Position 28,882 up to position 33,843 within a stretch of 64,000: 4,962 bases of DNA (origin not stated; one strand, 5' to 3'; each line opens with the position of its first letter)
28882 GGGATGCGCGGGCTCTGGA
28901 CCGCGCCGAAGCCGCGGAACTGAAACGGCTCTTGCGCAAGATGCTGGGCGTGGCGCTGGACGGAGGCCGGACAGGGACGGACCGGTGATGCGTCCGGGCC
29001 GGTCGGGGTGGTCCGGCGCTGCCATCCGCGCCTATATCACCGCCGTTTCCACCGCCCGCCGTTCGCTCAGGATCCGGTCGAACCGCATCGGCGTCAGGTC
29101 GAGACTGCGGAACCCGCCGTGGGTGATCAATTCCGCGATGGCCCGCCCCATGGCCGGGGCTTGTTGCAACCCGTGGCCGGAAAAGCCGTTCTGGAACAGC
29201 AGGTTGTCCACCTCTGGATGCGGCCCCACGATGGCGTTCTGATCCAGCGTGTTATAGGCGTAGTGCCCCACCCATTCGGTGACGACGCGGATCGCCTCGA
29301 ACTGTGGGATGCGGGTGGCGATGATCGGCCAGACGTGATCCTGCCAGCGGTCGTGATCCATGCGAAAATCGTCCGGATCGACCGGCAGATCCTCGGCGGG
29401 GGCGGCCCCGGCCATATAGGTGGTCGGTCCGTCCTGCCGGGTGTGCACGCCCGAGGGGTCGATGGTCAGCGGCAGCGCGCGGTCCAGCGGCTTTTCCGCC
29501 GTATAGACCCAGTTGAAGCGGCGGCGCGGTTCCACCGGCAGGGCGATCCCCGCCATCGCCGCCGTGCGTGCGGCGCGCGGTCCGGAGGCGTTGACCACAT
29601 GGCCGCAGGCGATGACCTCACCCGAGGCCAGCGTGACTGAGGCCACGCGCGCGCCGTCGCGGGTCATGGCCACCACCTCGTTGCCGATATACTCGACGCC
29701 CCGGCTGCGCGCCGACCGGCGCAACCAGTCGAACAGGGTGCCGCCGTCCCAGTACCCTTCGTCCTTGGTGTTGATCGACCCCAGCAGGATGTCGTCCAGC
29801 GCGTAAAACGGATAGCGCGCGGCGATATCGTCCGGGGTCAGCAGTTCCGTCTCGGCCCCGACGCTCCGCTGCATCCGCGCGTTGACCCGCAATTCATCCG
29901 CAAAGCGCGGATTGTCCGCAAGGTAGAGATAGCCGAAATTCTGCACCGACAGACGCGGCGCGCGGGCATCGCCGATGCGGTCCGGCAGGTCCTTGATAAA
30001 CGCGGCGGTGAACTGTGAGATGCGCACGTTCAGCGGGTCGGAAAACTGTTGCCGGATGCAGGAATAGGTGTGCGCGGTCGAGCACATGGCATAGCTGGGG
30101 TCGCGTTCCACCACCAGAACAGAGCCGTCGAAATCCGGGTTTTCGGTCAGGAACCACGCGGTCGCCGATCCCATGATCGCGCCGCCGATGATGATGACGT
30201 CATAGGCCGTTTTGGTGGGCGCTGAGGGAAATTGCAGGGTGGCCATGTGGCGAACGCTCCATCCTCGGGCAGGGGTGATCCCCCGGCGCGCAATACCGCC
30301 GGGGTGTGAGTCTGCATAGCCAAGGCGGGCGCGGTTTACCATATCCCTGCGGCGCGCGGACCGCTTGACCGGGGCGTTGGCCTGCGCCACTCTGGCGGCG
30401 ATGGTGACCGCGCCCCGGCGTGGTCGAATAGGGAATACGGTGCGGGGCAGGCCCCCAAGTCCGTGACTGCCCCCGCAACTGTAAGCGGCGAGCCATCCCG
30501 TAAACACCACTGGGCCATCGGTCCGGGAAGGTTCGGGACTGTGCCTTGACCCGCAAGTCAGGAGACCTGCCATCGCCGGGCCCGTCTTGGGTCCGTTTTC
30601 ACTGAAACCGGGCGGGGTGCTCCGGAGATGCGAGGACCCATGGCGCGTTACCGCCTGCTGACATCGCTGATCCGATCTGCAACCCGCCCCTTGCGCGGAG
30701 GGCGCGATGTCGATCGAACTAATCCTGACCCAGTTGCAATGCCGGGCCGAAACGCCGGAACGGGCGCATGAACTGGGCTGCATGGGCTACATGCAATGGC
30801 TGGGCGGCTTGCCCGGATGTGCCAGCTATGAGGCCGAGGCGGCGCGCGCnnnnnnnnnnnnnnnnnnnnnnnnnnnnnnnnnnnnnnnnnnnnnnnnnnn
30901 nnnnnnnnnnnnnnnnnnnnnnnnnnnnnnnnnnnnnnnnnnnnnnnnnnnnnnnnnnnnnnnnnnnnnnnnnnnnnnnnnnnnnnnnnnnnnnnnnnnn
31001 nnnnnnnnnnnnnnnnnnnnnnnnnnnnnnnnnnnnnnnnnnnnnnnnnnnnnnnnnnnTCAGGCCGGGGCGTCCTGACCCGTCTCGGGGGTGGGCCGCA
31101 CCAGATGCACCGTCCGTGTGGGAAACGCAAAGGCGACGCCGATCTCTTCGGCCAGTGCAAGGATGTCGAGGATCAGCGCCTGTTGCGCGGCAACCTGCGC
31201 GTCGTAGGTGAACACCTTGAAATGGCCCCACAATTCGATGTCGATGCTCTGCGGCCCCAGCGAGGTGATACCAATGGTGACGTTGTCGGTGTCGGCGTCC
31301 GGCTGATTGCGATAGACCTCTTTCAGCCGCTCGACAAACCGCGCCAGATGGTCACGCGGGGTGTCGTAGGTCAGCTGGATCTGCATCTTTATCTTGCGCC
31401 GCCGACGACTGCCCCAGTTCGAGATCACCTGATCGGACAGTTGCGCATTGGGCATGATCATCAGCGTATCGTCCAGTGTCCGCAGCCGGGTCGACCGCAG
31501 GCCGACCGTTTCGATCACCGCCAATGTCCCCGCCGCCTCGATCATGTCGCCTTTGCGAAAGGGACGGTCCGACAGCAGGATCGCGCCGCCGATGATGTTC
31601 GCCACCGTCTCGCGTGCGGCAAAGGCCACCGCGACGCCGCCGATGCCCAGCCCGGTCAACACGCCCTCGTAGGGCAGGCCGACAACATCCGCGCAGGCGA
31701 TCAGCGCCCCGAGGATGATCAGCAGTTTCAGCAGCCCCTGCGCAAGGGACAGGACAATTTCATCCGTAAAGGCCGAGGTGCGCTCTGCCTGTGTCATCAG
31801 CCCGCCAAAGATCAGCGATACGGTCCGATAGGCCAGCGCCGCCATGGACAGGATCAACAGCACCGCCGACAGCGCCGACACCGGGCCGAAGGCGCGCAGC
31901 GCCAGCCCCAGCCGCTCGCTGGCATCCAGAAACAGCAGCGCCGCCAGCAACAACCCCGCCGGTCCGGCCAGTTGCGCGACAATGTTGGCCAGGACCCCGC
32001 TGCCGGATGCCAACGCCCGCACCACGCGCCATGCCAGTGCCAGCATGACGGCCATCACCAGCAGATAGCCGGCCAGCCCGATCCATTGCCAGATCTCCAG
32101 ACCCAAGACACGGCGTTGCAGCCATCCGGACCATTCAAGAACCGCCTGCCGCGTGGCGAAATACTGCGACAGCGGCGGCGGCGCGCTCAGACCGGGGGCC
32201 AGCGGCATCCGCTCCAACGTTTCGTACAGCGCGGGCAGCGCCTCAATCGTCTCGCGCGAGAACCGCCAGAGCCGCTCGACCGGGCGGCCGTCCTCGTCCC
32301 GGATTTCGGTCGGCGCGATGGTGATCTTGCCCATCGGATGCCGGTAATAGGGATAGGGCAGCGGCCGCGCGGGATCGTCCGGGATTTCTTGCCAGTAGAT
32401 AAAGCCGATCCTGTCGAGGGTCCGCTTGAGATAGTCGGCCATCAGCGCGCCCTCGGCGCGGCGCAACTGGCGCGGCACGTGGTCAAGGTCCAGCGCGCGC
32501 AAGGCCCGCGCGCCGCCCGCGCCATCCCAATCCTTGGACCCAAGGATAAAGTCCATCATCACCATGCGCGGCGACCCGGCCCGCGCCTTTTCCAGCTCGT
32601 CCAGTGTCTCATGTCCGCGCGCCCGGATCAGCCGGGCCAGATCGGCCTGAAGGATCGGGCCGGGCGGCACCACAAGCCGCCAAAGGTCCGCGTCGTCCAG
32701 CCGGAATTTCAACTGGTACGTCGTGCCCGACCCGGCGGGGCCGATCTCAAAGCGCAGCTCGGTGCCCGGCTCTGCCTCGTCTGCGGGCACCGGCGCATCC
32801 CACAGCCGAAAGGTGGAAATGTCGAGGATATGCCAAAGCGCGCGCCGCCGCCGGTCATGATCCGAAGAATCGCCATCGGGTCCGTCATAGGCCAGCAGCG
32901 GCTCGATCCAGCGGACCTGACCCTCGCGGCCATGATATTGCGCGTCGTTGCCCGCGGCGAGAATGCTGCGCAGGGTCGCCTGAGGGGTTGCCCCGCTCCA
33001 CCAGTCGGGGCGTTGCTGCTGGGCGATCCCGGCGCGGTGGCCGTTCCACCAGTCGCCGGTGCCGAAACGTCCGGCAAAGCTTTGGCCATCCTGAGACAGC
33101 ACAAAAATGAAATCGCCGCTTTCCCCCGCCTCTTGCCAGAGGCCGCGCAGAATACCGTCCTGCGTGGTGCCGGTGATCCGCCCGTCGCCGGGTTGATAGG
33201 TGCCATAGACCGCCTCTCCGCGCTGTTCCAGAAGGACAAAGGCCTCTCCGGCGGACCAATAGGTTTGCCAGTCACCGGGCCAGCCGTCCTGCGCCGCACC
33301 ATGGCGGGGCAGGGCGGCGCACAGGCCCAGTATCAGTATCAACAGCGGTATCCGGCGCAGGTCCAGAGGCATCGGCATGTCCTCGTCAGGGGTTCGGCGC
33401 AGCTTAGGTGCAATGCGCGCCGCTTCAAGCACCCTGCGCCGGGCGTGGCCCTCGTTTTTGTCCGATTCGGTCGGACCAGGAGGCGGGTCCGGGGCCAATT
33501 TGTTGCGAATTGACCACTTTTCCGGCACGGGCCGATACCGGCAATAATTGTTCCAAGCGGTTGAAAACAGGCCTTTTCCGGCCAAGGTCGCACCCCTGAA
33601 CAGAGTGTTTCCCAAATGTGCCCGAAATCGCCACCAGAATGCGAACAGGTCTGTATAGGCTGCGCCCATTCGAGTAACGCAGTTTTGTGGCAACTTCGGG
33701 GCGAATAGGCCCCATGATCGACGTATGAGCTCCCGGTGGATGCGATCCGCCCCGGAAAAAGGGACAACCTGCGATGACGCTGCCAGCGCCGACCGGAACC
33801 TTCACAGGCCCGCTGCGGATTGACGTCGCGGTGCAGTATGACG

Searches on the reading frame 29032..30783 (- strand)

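Call 12: search_protein_families(library=pfam, proteins=[window:29032-30783:-], max_evalue=0.0001)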
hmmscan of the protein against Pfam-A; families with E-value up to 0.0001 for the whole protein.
window:29032-30783:- (583 aa): 1 family
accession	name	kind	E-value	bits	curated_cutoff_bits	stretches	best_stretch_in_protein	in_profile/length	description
PF01266.30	DAO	-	1.5e-51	176.4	27.9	1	195-552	1-353/353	FAD dependent oxidoreductase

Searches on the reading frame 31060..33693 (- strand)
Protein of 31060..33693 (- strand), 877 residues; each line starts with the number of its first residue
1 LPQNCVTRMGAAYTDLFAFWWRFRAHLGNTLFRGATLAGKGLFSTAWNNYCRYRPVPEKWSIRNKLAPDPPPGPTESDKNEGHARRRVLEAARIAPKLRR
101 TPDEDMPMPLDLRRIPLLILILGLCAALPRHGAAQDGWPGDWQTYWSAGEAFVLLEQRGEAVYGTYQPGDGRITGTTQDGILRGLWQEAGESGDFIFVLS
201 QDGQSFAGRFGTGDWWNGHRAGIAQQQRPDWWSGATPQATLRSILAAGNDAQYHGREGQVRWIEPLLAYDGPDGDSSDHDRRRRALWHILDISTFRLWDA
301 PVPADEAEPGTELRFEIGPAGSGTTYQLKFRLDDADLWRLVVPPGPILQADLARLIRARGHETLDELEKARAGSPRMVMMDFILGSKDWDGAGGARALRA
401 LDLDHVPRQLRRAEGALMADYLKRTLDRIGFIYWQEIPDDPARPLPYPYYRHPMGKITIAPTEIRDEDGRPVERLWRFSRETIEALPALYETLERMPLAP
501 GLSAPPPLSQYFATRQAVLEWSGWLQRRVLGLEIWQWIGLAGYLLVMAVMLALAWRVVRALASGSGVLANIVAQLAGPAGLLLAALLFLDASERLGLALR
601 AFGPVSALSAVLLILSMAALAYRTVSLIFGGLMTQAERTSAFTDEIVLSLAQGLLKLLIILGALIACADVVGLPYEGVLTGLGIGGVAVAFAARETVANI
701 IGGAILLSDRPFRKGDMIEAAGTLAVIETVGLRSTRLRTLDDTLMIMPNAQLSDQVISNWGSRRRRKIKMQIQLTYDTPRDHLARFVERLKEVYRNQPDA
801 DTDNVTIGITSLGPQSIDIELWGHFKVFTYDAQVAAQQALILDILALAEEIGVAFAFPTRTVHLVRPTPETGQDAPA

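Call 12: search_protein_families(library=pfam, proteins=[window:31060-33693:-], max_evalue=0.0001)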
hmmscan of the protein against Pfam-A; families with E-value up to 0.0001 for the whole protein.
window:31060-33693:- (877 aa): 2 families
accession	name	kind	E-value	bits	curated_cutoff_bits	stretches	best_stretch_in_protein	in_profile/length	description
PF00924.24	MS_channel_2nd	-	2.8e-16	59.8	20.2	1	696-760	2-66/68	Mechanosensitive ion channel, beta-domain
PF21082.3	MS_channel_3rd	-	3e-05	24.8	21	1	768-854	1-87/88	Mechanosensitive ion channel MscS, C-terminal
